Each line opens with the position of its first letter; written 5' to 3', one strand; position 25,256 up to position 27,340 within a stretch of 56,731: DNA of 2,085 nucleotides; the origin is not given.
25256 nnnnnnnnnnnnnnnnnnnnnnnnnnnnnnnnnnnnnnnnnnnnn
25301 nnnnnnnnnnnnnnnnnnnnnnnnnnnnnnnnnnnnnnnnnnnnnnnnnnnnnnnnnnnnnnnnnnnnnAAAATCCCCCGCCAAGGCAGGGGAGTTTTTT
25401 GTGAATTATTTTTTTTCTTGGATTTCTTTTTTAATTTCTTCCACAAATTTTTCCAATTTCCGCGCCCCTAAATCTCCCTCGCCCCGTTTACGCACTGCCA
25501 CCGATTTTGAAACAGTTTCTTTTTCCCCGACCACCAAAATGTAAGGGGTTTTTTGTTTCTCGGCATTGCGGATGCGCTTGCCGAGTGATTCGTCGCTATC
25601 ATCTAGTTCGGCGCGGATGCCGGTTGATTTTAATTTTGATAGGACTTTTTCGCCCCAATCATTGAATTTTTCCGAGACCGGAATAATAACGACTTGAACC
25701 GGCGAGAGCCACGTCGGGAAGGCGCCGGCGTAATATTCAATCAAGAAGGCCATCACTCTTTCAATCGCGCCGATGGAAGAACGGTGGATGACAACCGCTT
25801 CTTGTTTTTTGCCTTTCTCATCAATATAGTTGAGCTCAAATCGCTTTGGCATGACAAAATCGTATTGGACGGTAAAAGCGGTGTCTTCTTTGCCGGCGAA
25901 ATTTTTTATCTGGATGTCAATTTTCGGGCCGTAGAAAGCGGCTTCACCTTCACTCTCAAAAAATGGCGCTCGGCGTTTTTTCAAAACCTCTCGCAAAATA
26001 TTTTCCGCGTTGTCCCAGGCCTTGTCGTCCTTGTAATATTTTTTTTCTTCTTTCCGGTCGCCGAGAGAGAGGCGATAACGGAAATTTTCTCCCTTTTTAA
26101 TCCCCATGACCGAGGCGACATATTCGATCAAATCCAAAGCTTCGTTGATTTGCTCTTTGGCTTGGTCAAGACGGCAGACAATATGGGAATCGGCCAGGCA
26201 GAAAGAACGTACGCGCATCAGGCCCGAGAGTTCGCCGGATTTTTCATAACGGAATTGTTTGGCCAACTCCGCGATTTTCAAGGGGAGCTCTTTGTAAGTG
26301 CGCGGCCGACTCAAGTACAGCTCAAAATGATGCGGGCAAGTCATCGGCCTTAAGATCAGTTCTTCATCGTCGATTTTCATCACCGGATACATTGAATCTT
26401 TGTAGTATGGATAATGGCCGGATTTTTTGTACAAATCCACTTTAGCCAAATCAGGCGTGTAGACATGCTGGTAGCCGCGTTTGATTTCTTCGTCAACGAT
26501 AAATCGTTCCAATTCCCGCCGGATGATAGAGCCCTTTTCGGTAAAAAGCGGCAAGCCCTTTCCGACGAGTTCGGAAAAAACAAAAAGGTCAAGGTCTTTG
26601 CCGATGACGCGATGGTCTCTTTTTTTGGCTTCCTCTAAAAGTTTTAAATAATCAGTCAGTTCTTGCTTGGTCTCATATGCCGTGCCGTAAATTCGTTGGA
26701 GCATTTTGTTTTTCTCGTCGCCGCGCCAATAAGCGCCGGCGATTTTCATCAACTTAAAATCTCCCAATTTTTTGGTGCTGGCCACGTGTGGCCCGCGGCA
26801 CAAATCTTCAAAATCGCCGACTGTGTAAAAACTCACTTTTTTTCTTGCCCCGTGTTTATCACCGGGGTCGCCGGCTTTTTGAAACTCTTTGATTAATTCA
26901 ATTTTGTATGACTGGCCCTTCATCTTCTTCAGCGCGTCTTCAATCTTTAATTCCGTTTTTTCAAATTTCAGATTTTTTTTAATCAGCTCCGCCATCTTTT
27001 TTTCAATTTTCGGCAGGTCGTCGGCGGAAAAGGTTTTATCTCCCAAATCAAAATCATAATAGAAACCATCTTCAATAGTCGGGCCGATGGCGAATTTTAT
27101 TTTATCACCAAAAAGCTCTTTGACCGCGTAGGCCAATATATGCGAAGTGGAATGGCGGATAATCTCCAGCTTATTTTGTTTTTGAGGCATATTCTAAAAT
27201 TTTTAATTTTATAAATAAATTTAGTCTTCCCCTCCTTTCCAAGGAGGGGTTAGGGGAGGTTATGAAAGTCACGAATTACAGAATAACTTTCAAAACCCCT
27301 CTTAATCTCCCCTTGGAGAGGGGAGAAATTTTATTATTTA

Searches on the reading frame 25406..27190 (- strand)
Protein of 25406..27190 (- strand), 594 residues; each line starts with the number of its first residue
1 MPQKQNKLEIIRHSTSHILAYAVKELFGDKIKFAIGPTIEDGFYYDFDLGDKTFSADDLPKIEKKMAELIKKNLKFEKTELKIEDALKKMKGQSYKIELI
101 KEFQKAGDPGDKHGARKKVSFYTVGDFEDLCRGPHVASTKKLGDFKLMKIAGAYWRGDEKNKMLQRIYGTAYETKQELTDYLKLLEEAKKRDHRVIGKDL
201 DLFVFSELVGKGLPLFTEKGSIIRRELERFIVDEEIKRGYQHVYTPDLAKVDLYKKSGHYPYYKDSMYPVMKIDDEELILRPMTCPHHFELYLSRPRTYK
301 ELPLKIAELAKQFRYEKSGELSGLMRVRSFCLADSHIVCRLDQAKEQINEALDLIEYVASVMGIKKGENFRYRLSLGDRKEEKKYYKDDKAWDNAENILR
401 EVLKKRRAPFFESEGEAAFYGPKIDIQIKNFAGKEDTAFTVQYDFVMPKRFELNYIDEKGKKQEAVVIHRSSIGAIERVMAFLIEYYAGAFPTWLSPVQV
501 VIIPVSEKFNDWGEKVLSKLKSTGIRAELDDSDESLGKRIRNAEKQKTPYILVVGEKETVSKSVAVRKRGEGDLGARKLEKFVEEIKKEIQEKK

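Call 26: search_protein_families(library=pfam, proteins=[window:25406-27190:-], max_evalue=0.00001)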
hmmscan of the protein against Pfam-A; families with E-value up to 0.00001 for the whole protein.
window:25406-27190:- (594 aa): 3 families
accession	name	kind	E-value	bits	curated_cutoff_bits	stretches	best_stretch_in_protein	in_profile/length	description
PF00587.30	tRNA-synt_2b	-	4.4e-32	112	29.3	1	274-486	7-178/179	tRNA synthetase class II core domain (G, H, P, S and T)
PF03129.25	HGTP_anticodon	-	1.3e-23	83.4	21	1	499-588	1-93/94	Anticodon binding domain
PF07973.19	tRNA_SAD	-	4.8e-17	62.1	24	1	119-168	1-44/44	Threonyl and Alanyl tRNA synthetase second additional domain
